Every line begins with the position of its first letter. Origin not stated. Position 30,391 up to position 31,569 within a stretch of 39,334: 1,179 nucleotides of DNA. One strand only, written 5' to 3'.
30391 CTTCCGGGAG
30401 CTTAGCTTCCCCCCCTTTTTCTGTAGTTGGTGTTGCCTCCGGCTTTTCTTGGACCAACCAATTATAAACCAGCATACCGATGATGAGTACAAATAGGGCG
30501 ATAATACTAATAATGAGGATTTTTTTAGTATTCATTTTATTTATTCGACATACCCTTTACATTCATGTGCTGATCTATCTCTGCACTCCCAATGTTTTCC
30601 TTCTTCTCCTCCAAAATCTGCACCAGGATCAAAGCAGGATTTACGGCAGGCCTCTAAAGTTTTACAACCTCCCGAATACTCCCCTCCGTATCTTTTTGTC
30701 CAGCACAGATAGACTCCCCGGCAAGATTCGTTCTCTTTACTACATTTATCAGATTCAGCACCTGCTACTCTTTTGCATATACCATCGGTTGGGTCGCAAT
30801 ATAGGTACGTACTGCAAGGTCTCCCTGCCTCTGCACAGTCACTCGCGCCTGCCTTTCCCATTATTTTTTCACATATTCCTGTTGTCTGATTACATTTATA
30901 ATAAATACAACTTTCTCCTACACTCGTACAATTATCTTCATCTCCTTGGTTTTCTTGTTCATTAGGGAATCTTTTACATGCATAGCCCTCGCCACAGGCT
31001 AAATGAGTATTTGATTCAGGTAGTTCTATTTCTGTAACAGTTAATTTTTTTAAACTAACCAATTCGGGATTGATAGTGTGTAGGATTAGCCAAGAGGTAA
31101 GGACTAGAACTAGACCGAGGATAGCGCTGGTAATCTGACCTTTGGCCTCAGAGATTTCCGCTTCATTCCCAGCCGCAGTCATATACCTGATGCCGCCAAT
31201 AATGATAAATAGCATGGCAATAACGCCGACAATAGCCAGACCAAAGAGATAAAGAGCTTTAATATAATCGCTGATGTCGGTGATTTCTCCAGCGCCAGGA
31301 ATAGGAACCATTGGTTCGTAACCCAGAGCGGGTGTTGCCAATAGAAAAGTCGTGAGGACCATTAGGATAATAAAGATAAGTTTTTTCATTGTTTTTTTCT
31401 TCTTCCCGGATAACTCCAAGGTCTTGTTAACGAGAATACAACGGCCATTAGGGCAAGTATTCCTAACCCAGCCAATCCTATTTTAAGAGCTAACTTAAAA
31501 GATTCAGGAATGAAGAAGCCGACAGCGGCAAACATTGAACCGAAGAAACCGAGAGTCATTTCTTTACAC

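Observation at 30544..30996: VirB2-like pilin carrying a C-terminal domain with 18 cysteines in three repeated C-x6-C-x4/5-C-x6-C units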

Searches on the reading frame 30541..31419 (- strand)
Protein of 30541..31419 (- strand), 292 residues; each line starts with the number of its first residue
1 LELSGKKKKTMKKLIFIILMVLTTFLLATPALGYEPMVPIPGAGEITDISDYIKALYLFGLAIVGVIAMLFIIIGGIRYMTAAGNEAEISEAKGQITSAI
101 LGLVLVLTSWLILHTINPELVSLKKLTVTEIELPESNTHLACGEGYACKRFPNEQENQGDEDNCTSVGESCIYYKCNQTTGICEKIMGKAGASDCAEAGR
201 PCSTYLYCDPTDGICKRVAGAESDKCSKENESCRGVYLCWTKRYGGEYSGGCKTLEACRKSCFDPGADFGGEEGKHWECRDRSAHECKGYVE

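Call 4: search_protein_families(library=pfam, proteins=[window:30541-31419:-], max_evalue=0.1)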
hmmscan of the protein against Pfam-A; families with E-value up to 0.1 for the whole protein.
window:30541-31419:- (292 aa): 6 families
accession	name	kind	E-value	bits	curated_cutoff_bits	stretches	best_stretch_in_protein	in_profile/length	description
PF18895.5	T4SS_pilin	-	1.9e-11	44.3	26.6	1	62-114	18-69/71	Type IV secretion system pilin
PF23396.1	DUF7103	-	0.0028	18.1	27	1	49-106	19-76/159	Family of unknown function (DUF7103)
PF18920.5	DUF5671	-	0.0049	17.2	28.4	1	51-113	4-66/132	Domain of unknown function (DUF5671)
PF19607.4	DUF6112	-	0.042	14.1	25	1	42-100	9-65/88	Family of unknown function (DUF6112)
PF13572.11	DUF4134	-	0.05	14.3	26.5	0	18-105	6-84/93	Domain of unknown function (DUF4134)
PF04238.17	DUF420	-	0.086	13.6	30.5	0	9-108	33-123/130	Protein of unknown function (DUF420)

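Call 8: find_homologous_proteins(query=window:30544-31389:-, max_evalue=0.001)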
Query seq(282 aa) (282 aa): 21 proteins with E <= 0.001 among 1209 candidates.
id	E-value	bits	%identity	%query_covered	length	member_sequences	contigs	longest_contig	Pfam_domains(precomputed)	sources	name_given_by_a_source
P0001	4.3e-191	652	100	100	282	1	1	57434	PF18895.6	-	-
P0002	1.8e-65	240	65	71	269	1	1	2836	PF18895.6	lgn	-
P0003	8.4e-62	228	88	46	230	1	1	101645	PF18895.6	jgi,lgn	-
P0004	7.6e-61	224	52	86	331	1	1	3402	PF18895.6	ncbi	-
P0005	3.3e-53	199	54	76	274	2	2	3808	PF18895.6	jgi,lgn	-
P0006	3.6e-50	189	49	99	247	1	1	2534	PF18895.6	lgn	-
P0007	9.3e-48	181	57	62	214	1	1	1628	PF18895.6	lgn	-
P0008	7.6e-43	165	75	35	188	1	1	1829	PF18895.6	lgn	-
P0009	2.2e-17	82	40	38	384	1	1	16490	-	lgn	-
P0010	5.1e-16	77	45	42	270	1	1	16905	-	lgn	-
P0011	1.5e-15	76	36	44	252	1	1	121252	PF18895.6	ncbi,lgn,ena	-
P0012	4.6e-14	71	46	29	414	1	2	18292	PF18895.6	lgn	-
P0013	5.3e-14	71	38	45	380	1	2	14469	PF18895.6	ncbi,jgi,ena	-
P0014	6.5e-14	70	45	39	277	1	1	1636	PF18895.6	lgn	-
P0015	4.4e-13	68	50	32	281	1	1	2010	-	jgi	jgi:hypothetical protein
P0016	1.4e-12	66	54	26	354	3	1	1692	PF18895.6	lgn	-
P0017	1.4e-11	63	41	31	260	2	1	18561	PF18895.6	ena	-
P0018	5.2e-11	61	41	29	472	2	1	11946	PF18895.6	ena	-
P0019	1.6e-10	59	48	21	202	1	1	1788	PF18895.6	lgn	-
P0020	2.7e-7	49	35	30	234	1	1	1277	PF18895.6,PF04956.19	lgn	-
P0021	8.4e-4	37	44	18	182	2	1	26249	PF18895.6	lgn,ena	-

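Call 16: find_encoding_contigs(protein=P0003, flank=10000, max_places=3)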
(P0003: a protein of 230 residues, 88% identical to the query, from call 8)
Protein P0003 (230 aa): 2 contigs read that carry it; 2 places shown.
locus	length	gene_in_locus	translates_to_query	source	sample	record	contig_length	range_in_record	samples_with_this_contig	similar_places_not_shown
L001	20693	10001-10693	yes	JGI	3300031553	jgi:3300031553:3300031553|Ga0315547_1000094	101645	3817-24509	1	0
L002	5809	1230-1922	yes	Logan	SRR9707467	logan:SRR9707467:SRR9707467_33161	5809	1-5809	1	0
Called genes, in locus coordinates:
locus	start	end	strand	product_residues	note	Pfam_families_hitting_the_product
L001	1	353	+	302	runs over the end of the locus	-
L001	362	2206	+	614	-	PF19590:TrbL_3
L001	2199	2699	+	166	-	-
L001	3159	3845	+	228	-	PF26593:TraC-like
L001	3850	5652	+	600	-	PF01935:DUF87 (weak), PF19044:P-loop_TraG, PF12846:AAA_10 (weak)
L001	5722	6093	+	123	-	-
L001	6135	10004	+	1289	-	-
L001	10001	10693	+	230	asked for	PF18895:T4SS_pilin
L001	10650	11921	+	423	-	-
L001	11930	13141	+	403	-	PF00579:tRNA-synt_1b, PF22421:SYY_C-terminal, PF01479:S4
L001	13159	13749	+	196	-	PF01965:DJ-1_PfpI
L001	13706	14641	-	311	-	PF00480:ROK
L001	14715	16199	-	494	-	PF02222:ATP-grasp (faint), PF02655:ATP-grasp_3, PF02786:CPSase_L_D2 (faint)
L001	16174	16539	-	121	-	PF08443:RimK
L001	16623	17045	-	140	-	-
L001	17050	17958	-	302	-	PF03133:TTL (faint), PF14398:ATPgrasp_YheCD (faint), PF14397:ATPgrasp_ST (weak), PF08443:RimK, PF02955:GSH-S_ATP (weak)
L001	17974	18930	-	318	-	PF02655:ATP-grasp_3 (faint), PF08443:RimK (weak)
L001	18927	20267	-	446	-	PF14397:ATPgrasp_ST, PF02655:ATP-grasp_3 (faint), PF08443:RimK (faint), PF05618:RimB-like (weak)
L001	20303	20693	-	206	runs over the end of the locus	PF14402:7TM_transglut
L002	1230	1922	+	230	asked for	PF18895:T4SS_pilin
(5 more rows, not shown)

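Call 17: find_encoding_contigs(protein=P0002, flank=5000, max_places=3)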
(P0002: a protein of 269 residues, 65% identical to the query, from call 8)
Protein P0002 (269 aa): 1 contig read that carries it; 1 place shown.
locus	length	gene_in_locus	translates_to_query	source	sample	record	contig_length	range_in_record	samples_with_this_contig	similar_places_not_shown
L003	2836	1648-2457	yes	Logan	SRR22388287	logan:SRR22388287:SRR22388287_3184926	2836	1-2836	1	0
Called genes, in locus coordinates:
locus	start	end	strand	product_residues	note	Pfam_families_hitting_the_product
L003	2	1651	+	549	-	?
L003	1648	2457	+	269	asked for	PF18895:T4SS_pilin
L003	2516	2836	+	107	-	?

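Call 23: find_related_loci(query=A1, collection=genome_contigs, flank=8000)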
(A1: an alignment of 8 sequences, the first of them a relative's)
Query A1 (282 aa) in genome_contigs; peptide patterns used: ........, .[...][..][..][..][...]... (x = any residue, [..] = any of these).
291 stretches matched a pattern; 3 encode a relative of the query (tblastn E <= 1e-3); 3 distinct loci.
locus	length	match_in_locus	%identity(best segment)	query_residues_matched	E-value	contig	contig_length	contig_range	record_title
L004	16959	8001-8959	40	25-106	1e-9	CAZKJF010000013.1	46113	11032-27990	MAG TPA_asm: uncultured Candidatus Saccharibacteria bacterium isolate binchicken_co84_142 genome assembly, contig: k141_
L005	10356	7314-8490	38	23-116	3e-11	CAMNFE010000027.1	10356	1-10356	MAG: uncultured Candidatus Saccharibacteria bacterium isolate SRR1222429_bin.14_metaWRAP_v1.3_MAG genome assembly, conti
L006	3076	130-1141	28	10-110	4e-9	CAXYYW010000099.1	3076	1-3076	MAG: uncultured bacterium isolate ERR13599001_concoct_77 genome assembly, contig: ERZ24875814.12770, whole genome shotgu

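Call 25: find_encoding_contigs(protein=P0004, flank=5000, max_places=3)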
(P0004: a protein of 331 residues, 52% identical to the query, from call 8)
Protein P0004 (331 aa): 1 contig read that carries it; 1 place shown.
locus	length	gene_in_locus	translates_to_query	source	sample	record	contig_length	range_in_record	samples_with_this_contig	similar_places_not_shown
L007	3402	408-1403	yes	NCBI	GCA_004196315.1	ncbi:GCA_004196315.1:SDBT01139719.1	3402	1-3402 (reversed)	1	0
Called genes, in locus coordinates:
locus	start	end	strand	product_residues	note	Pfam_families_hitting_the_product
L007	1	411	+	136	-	?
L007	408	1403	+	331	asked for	PF18895:T4SS_pilin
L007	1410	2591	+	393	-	-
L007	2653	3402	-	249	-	?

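Call 26: find_encoding_contigs(protein=P0001, flank=10000, max_places=3)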
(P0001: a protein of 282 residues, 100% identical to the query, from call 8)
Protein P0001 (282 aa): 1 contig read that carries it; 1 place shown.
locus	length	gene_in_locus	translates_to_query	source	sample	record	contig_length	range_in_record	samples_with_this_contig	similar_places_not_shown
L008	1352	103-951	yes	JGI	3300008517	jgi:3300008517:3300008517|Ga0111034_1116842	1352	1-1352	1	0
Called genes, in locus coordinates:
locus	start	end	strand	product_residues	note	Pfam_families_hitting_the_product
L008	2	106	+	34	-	?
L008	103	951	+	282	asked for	PF18895:T4SS_pilin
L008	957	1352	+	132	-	?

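Call 31: predict_structure(alignment_id=A2)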
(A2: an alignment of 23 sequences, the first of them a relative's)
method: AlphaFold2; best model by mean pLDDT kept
length: 282 residues; sequences in the alignment: 23
mean_pLDDT: 64.7   pTM: 0.36
mean pLDDT of the five models: 64.7, 63.7, 61.5, 60.2, 59.8
residues with pLDDT >= 90: 41; 70-90: 74; 50-70: 87; < 50: 80
segments of 3 or more residues with pLDDT < 50: 22-33, 122-124, 147-151, 182-194, 211-217, 222-244, 260-264, 280-282
pLDDT, mean of each block of 10 residues (from residue 1): 82 75 46 58 84 90 92 93 93 91 78 57 54 76 56 57 78 77 42 46 57 45 43 38 53 54 49 53 43
secondary structure, 60 per line:
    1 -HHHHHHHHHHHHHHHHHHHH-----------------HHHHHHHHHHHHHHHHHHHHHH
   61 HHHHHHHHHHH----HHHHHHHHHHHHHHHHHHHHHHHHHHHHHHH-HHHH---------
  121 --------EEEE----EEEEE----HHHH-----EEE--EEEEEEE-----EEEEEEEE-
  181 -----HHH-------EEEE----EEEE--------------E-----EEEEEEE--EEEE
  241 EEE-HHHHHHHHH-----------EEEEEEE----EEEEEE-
elements in order: H2-21 H39-71 H76-106 H108-111 E129-132 E137-141 H146-149 E155-157 E160-166 E172-179 E196-199 E204-207 E228-234 E237-243 H245-253 E265-271 E276-281

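Call 33: search_solved_structures(query=A2, max_evalue=10, show_alignments=2)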
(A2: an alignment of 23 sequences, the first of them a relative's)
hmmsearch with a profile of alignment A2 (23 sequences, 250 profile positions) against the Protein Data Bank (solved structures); distinct sequences matched with E-value up to 10: 0.

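Call 36: fold_search(model_id=the predicted structure, library=pdb)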
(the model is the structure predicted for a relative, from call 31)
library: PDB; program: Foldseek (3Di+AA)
matches with E <= 10: 107; with E <= 0.001: 0
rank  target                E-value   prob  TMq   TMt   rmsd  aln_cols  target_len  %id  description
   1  9ged_A                6.4e-01  0.08  0.08  0.11  16.7        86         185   10  Entamoeba histolytica Gal/GalNAc lectin heavy chain residues 808-992 (released 2026-02-11)
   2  2kc8_MODEL_1_A        1.1e+00  0.09  0.10  0.24  23.9        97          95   20  Structure of E. coli toxin RelE (R81A/R83A) mutant in complex with antitoxin RelBc (K47-L79) peptide (released 2009-03-17)
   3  2osz_A                1.6e+00  0.57  0.23  0.63   5.0        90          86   16  Structure of Nup58/45 suggests flexible nuclear pore diameter by intermolecular sliding (released 2007-04-10)
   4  9ged_B                1.8e+00  0.06  0.09  0.12  17.1        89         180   12  Entamoeba histolytica Gal/GalNAc lectin heavy chain residues 808-992 (released 2026-02-11)
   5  6s1k_E                2.7e+00  0.13  0.16  0.35   7.5        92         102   18  E. coli Core Signaling Unit, carrying QQQQ receptor mutation (released 2020-01-22)
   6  2f1m_C                2.7e+00  0.04  0.14  0.16  19.2       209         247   12  Conformational flexibility in the multidrug efflux system protein AcrA (released 2006-03-21)
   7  8x19_J                2.7e+00  0.01  0.07  0.11  24.4       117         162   14  Structure of nucleosome-bound SRCAP-C in the ADP-BeFx-bound state (released 2024-03-06)
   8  6csv_B                2.9e+00  0.20  0.19  0.44   4.7        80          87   11  The structure of the Cep63-Cep152 heterotetrameric complex (released 2019-03-27)
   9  7jg2_J                3.1e+00  0.01  0.08  0.14  17.1       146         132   17  Secretory Immunoglobin A (SIgA) (released 2020-11-11)
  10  6ejq_E                3.5e+00  0.14  0.18  0.40   7.6       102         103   15  Crystal structure of a C-terminally truncated small terminase protein from the thermophilic bacteriophage G20c (released 2018-10-10)
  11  5da9_A                3.5e+00  0.14  0.23  0.16  13.8       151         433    9  ATP-gamma-S bound Rad50 from Chaetomium thermophilum in complex with the Rad50-binding domain of Mre11 (released 2016-03-02)
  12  3zg1_A                3.7e+00  0.25  0.20  0.47  10.1       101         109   11  NI-BOUND FORM OF M123A MUTANT OF CUPRIAVIDUS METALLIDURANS CH34 CNRXS (released 2013-10-23)
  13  4qgp_A                3.7e+00  0.08  0.10  0.22  15.7        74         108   19  Crystal structure of a pyrophosphatase (AF1178) from Archaeoglobus fulgidus DSM 4304 at 1.80 A resolution (released 2014-07-02)
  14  9ca7_B                3.7e+00  0.02  0.09  0.15  19.9       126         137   12  Cryo-EM structure of human SRCAP-nucleosome complex in the fully-engaged state (composite structure) (released 2025-06-18)
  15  3epv_C                3.9e+00  0.44  0.22  0.54   7.0        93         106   14  X-ray Structure of the Metal-sensor CnrX in both the Apo- and Copper-bound Forms (released 2008-11-25)
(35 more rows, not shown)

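Call 40: search_protein_families(library=ncbifam, proteins=[P0001], max_evalue=0.1)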
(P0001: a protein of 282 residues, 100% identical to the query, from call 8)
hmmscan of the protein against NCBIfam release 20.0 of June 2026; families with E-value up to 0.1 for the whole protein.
P0001 (282 aa): 2 families
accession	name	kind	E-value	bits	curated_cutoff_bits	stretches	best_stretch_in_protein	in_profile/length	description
NF045849.1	ICE_MMCAP2_0565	equivalog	3e-07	30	40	1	38-103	8-73/80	Mbov_0395 family pilin-like conjugal transfer protein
NF038392.1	div_DrpB_YedR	equivalog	0.01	16.1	50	1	45-106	16-77/86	cell division protein DrpB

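Call 49: find_related_loci(query=A1, collection=metagenome_contigs, flank=4000)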
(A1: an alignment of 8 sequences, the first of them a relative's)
Query A1 (282 aa) in metagenome_contigs; peptide patterns used: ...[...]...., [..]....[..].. (x = any residue, [..] = any of these).
600 stretches matched a pattern (row limit reached: there are more); 2 encode a relative of the query (tblastn E <= 1e-3); 2 distinct loci.
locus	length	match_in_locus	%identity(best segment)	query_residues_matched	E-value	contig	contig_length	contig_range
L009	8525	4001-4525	88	4-282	1e-67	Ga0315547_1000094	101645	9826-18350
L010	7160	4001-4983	41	25-112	3e-14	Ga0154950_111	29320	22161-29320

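Call 50: find_encoding_contigs(protein=P0013, flank=8000, max_places=2)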
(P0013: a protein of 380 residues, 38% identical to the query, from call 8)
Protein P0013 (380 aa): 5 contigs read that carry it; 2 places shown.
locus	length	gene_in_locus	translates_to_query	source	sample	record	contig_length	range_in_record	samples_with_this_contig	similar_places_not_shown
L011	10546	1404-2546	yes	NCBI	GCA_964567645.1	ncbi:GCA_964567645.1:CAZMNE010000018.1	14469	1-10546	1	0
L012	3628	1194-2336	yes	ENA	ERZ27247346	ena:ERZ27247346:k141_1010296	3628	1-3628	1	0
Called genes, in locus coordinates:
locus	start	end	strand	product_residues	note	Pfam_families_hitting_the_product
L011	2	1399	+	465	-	?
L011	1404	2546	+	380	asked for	PF18895:T4SS_pilin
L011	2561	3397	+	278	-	PF02775:TPP_enzyme_C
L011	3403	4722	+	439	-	PF23416:DUF7107 (weak)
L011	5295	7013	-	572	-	PF01368:DHH, PF02272:DHHA1, PF17768:RecJ_OB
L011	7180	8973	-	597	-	PF00009:GTP_EFTU, PF01926:MMR_HSR1 (faint), PF22042:EF-G_D2 (faint), PF03144:GTP_EFTU_D2 (weak), PF00679:EFG_C, PF06421:LepA_C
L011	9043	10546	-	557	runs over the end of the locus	PF03023:MurJ, PF13440:Polysacc_synt_3, PF01943:Polysacc_synt (weak)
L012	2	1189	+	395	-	?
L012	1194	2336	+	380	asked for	PF18895:T4SS_pilin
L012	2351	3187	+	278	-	PF02775:TPP_enzyme_C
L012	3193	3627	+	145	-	?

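Call 51: find_encoding_contigs(protein=P0012, flank=8000, max_places=2)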
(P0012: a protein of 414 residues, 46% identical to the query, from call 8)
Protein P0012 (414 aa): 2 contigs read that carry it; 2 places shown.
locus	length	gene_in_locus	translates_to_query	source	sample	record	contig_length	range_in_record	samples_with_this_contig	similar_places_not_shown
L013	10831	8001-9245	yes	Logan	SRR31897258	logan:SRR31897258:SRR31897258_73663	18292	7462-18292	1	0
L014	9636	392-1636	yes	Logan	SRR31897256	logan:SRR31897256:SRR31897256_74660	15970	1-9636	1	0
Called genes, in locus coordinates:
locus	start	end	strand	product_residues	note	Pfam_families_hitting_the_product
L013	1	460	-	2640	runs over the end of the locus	?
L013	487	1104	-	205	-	PF18884:TSP3_bac (faint)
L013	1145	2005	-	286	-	PF00398:RrnaAD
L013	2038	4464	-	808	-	PF00133:tRNA-synt_1, PF09334:tRNA-synt_1g, PF13603:tRNA-synt_1_2, PF00133:tRNA-synt_1, PF08264:Anticodon_1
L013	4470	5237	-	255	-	PF03372:Exo_endo_phos, PF14529:Exo_endo_phos_2 (faint)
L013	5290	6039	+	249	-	PF13462:Thioredoxin_4, PF01323:DSBA (weak), PF13743:Thioredoxin_5 (faint), PF01323:DSBA (weak)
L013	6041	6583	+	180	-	PF01558:POR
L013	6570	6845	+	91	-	PF12797:Fer4_2 (weak), PF00037:Fer4 (weak), PF12837:Fer4_6 (weak), PF13237:Fer4_10 (weak), PF14697:Fer4_21, PF12838:Fer4_7, PF13187:Fer4_9, PF00037:Fer4 (weak), +5 more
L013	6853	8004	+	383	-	PF01855:POR_N, PF17147:PFOR_II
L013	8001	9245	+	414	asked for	PF18895:T4SS_pilin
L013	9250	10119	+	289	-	PF02775:TPP_enzyme_C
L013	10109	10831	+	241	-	?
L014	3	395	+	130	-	?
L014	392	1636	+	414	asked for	PF18895:T4SS_pilin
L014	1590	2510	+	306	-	PF02775:TPP_enzyme_C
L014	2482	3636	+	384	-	PF18895:T4SS_pilin (faint)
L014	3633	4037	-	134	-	PF00075:RNase_H, PF13456:RVT_3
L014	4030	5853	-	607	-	PF01368:DHH, PF02272:DHHA1, PF17768:RecJ_OB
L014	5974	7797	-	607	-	PF00009:GTP_EFTU, PF01926:MMR_HSR1 (faint), PF03144:GTP_EFTU_D2, PF22042:EF-G_D2 (weak), PF16658:RF3_C (weak), PF00679:EFG_C, PF06421:LepA_C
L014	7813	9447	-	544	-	PF03023:MurJ, PF13440:Polysacc_synt_3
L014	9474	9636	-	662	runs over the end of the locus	PF02629:CoA_binding, PF13380:CoA_binding_2, PF13607:Succ_CoA_lig, PF13549:ATP-grasp_5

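Call 52: find_encoding_contigs(protein=P0009, flank=8000, max_places=2)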
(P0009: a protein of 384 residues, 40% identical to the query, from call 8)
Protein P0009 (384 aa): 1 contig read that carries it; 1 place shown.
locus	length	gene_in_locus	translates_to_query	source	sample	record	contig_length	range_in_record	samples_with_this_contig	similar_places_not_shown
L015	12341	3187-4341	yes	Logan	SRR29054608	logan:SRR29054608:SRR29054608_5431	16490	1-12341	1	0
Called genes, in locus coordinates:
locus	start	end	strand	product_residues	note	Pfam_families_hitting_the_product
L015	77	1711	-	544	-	PF00496:SBP_bac_5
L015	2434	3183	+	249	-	PF13098:Thioredoxin_2 (weak), PF13462:Thioredoxin_4, PF01323:DSBA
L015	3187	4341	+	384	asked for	-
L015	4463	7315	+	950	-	PF00005:ABC_tran (faint), PF02463:SMC_N (faint), PF03193:RsgA_GTPase (faint), PF13175:AAA_15 (faint), PF13191:AAA_16 (faint), PF13304:AAA_21 (faint), PF17760:UvrA_inter, PF17755:UvrA_DNA-bind, +4 more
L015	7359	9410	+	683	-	PF17789:MG4 (faint), PF02369:Big_1, PF09134:Invasin_D3 (weak), PF02369:Big_1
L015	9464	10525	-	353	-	PF01368:DHH (weak)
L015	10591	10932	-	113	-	PF01245:Ribosomal_L19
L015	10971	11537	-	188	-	PF02224:Cytidylate_kin (faint), PF13189:Cytidylate_kin2, PF13207:AAA_17, PF13238:AAA_18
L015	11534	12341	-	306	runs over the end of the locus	PF01479:S4, PF00849:PseudoU_synth_2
